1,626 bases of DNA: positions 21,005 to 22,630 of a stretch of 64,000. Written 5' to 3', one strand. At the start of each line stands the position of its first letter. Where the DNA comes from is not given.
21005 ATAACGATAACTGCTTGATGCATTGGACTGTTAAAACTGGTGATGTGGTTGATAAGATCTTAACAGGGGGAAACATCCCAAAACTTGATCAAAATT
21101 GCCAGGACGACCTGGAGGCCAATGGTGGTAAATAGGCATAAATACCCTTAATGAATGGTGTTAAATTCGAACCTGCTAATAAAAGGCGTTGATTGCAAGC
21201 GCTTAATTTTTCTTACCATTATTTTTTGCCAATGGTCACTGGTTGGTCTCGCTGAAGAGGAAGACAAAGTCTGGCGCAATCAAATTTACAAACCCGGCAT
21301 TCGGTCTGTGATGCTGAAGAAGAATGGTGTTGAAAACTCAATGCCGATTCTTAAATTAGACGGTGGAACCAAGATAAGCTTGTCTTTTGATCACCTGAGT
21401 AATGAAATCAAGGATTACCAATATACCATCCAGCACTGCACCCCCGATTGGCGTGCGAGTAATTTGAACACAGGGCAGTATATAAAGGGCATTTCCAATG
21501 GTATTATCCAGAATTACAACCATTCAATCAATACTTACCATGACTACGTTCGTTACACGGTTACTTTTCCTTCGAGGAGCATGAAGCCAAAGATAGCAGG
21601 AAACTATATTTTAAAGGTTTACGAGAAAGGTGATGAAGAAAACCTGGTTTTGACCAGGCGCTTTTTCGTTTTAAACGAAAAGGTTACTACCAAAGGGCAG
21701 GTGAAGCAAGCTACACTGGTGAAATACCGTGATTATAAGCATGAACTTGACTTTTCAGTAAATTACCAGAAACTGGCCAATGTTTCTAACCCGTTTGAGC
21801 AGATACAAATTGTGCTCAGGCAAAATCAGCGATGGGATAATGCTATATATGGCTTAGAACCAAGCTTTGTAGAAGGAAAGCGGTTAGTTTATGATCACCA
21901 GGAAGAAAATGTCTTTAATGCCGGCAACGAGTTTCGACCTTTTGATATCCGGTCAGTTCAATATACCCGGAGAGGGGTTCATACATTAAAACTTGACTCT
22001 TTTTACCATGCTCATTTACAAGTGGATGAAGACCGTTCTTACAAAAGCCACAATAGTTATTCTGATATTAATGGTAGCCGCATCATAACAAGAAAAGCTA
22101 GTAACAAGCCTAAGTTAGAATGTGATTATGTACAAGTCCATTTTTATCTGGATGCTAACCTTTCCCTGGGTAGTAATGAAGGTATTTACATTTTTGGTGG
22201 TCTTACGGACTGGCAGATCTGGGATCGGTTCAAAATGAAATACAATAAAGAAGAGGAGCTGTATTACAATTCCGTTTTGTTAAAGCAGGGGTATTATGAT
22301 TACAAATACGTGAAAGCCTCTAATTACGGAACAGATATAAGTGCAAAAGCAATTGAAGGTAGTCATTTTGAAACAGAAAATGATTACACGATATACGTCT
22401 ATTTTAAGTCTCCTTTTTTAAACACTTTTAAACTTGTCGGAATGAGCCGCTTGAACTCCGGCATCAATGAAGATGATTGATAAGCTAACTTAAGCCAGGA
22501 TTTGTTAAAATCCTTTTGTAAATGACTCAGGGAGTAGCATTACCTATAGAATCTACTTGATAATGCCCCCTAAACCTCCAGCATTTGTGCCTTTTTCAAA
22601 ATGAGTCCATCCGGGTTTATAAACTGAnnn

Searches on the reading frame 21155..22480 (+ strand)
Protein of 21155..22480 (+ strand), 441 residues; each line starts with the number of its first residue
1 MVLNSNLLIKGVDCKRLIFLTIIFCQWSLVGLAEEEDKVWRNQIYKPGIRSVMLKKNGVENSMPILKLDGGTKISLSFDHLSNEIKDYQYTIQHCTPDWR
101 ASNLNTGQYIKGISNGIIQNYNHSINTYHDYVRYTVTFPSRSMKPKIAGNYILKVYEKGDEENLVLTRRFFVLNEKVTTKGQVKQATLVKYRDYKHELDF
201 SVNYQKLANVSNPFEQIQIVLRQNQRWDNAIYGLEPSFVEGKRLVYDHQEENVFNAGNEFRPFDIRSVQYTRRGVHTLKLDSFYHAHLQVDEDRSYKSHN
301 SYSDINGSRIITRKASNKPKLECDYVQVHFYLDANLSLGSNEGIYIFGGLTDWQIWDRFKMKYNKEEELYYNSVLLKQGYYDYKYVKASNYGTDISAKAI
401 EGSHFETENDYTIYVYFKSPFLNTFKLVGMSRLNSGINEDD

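Call 53: search_protein_families(library=ncbifam, proteins=[window:21155-22480:+], max_evalue=1e-10)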
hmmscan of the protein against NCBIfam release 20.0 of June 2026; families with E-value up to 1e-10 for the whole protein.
window:21155-22480:+ (441 aa): 1 family
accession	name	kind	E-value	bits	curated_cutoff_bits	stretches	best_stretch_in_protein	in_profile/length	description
NF052315.1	T9SS_plug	equivalog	2.3e-114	382.4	100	1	49-430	3-384/385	type IX secretion system plug protein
